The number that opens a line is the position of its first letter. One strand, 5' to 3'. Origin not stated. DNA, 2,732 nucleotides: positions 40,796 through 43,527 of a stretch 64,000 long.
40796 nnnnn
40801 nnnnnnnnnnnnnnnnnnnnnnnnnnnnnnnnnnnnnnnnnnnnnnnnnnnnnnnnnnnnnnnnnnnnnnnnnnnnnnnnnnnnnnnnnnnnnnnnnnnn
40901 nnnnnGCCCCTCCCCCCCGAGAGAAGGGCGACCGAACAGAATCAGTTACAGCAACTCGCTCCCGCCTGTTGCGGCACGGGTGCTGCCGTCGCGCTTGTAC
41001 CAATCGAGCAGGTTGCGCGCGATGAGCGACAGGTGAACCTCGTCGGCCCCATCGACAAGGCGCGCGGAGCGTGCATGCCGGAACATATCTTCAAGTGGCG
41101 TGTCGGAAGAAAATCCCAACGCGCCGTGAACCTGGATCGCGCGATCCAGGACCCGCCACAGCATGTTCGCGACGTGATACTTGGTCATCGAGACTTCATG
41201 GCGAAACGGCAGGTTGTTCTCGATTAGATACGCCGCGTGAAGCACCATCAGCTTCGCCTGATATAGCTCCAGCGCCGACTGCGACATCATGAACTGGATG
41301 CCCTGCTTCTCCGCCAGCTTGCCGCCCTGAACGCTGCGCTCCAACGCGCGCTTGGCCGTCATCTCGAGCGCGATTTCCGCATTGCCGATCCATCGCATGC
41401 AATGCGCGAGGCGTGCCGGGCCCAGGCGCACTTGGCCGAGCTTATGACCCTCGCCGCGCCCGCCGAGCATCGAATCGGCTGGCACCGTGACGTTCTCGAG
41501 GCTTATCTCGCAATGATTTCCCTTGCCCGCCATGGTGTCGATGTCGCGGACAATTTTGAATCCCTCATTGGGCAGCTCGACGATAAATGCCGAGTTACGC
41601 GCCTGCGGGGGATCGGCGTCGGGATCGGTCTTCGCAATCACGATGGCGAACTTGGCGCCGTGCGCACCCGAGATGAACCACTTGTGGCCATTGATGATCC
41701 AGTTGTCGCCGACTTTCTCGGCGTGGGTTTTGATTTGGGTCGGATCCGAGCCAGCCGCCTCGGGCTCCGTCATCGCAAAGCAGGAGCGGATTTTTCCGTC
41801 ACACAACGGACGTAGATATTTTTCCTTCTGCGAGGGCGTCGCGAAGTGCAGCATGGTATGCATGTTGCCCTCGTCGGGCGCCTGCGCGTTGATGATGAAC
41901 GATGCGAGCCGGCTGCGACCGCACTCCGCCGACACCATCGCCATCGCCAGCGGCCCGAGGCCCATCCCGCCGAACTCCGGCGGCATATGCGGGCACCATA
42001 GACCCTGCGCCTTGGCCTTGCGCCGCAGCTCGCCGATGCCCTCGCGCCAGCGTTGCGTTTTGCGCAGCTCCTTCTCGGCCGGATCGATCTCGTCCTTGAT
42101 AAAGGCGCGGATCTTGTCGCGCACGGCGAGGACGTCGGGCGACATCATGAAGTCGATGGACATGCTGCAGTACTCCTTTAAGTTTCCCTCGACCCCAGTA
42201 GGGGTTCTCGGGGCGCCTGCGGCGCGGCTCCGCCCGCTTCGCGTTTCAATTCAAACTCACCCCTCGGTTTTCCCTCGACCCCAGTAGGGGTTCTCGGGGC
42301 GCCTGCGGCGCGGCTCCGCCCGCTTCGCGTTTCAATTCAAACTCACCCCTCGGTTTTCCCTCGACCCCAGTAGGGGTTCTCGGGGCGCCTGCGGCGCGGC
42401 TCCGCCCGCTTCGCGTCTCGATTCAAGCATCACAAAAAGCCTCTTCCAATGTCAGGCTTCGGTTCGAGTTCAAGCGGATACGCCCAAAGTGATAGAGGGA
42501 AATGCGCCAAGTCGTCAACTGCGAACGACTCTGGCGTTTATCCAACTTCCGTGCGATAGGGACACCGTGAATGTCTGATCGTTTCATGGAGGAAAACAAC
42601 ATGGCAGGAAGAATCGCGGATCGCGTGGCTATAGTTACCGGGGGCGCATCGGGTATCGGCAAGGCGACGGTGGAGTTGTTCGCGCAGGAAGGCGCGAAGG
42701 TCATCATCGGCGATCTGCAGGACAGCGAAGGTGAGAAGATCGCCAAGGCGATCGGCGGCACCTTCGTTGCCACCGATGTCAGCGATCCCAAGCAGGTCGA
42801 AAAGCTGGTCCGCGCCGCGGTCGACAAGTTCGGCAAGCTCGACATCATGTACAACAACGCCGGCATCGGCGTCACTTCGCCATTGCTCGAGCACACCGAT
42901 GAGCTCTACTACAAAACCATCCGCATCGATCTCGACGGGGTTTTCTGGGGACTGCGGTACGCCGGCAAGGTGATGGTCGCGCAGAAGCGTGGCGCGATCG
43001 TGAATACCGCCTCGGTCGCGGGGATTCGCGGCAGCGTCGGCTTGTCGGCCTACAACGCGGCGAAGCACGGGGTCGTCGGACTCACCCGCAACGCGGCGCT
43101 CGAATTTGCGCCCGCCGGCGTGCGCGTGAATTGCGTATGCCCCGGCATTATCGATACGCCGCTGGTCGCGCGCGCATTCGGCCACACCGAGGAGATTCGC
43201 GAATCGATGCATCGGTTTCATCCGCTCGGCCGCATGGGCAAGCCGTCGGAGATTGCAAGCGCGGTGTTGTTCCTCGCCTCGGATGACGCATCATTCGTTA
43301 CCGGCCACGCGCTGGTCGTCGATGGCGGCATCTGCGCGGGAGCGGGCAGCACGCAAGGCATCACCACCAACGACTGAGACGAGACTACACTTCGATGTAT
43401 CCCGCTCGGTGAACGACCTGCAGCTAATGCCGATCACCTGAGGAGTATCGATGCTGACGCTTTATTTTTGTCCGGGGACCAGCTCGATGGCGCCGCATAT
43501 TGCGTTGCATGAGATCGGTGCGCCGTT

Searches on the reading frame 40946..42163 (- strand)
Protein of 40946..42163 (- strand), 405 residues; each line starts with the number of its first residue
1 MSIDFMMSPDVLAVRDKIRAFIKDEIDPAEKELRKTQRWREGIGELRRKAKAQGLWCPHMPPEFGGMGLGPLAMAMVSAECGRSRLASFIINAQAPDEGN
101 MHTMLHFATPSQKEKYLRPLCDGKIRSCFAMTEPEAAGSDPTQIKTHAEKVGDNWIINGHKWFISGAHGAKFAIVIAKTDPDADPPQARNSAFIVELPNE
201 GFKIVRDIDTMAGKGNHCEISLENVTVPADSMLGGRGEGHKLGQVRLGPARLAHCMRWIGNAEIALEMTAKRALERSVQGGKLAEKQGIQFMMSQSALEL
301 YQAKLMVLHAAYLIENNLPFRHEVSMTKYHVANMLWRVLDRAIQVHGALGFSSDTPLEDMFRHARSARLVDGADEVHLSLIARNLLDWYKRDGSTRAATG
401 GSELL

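Call 61: search_protein_families(library=ncbifam, proteins=[window:40946-42163:-], max_evalue=0.00001)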
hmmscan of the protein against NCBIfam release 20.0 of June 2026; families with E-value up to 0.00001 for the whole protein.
window:40946-42163:- (405 aa): 19 families
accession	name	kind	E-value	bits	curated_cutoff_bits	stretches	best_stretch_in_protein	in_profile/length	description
NF042972.1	AcrlCoAredClosAcrC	equivalog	1.4e-62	211.5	640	1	4-386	2-377/378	acryloyl-CoA reductase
NF045552.1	GlutCoADH_Des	equivalog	1.1e-49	169.7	470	1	4-390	2-384/387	glutaryl-CoA dehydrogenase Acd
NF008997.0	PRK12341.1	equivalog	2.2e-45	155.3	537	1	14-390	12-381/382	acyl-CoA dehydrogenase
NF058590.1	AcCoDHFadEBacil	equivalog_domain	4.6e-45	154.2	600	1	13-386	27-411/586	acyl-CoA dehydrogenase FadE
NF042439.1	SulpropCoADesulf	equivalog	1.6e-41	142.3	600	1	48-388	31-373/379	3-sulfinopropanoyl-CoA desulfinase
NF043006.1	CyhCrbnylCoADH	equivalog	3.8e-40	138.1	650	1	14-386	11-376/380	cyclohexane-1-carbonyl-CoA dehydrogenase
TIGR03207.1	cyc_hxne_CoA_dh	equivalog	4.9e-39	134.1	575.35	1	8-384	2-370/372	cyclohexanecarboxyl-CoA dehydrogenase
NF002885.1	PRK03354.1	equivalog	1.8e-38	132.5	540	1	60-390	56-378/378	crotonobetainyl-CoA dehydrogenase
NF045652.1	ProlPCPDhRedW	equivalog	1.9e-38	132.3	650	1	9-385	2-373/376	L-prolyl-[peptidyl-carrier protein] dehydrogenase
NF053553.1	prodigi_MBC_PigA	equivalog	3.6e-37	128.4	500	1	4-385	2-379/381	prodigiosin MBC biosynthesis dehydrogenase PigA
TIGR03204.1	pimC_large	equivalog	1.1e-22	80.5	623.85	1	5-253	2-246/395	pimeloyl-CoA dehydrogenase large subunit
NF052270.1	Staph_DH_FadE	equivalog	7.9e-22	77.5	600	1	102-385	115-393/400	acyl-CoA dehydrogenase FadE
TIGR03203.1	pimD_small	equivalog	3.5e-16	59.3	652.7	1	11-378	8-369/378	pimeloyl-CoA dehydrogenase small subunit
NF049984.1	Rv1679_FadE16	equivalog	8.8e-14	51.5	600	1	52-370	35-350/371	Rv1679 family acyl-CoA dehydrogenase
NF037942.1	ac_ACP_DH_MbtN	equivalog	1.2e-13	50.6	700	1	113-385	93-365/376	mycobactin biosynthesis acyl-ACP dehydrogenase MbtN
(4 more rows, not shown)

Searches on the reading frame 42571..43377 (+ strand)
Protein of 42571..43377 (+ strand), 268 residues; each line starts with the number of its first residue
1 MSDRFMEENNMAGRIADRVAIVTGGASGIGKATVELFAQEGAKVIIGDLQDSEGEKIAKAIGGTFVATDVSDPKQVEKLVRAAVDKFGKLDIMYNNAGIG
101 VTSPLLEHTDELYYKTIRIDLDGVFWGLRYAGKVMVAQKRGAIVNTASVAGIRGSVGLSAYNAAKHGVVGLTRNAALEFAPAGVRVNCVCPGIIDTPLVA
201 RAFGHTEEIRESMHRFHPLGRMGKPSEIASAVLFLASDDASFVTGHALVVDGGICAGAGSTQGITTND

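Call 61: search_protein_families(library=ncbifam, proteins=[window:42571-43377:+], max_evalue=0.00001)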
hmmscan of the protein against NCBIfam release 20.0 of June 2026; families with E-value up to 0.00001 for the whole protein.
window:42571-43377:+ (268 aa): 225 families (the best 25 are shown)
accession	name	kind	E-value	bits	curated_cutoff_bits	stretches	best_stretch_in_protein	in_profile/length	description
NF004818.0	PRK06172.1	equivalog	2.2e-81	272.9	336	1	11-256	1-252/253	SDR family oxidoreductase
NF005559.1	PRK07231.1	subfamily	7e-78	261.6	215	1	15-255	2-248/249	glucose 1-dehydrogenase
NF052558.1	MBtsdlDhBudC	equivalog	1e-74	251.3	270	1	16-259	2-246/250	meso-2,3-butanediol dehydrogenase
NF004791.0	PRK06138.1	equivalog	1.3e-72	244.1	312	1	14-256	2-251/252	SDR family oxidoreductase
NF004198.0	PRK05653.1-3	equivalog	6.8e-71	238.6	296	1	15-254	5-246/248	3-oxoacyl-ACP reductase FabG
NF004713.0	PRK06057.1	equivalog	4e-70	236.2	404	1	10-256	2-251/257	3-oxoacyl-ACP reductase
NF053701.1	CsHdxCHCADhChcB2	equivalog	2.1e-66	223.9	350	1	16-256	2-244/245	cis-4-hydroxycyclohexanecarboxylate dehydrogenase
NF009093.0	PRK12429.1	subfamily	4.6e-66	222.8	258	1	15-255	3-257/259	3-hydroxybutyrate dehydrogenase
NF005681.0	PRK07478.1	subfamily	2.5e-65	220.4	267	1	14-255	3-250/254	SDR family oxidoreductase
NF052562.1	RADHDNL4305835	equivalog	2.5e-64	217.2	400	1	11-256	1-251/252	NADP-dependent (R)-specific alcohol dehydrogenase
TIGR01830.1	3oxo_ACP_reduc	equivalog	9.9e-63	212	297.75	1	20-254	1-238/239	3-oxoacyl-[acyl-carrier-protein] reductase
NF005309.0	PRK06841.1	subfamily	1.1e-61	208.5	286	1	10-254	8-252/255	GolD/DthD family dehydrogenase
NF033173.0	anticapsin_BacC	exception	1.3e-61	208.3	525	1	16-256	3-251/252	dihydroanticapsin 7-dehydrogenase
NF005067.0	PRK06484.1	equivalog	2.1e-61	208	713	1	16-265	8-262/524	short chain dehydrogenase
NF005469.0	PRK07063.1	equivalog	2.1e-61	207.7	306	1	12-254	2-254/260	SDR family oxidoreductase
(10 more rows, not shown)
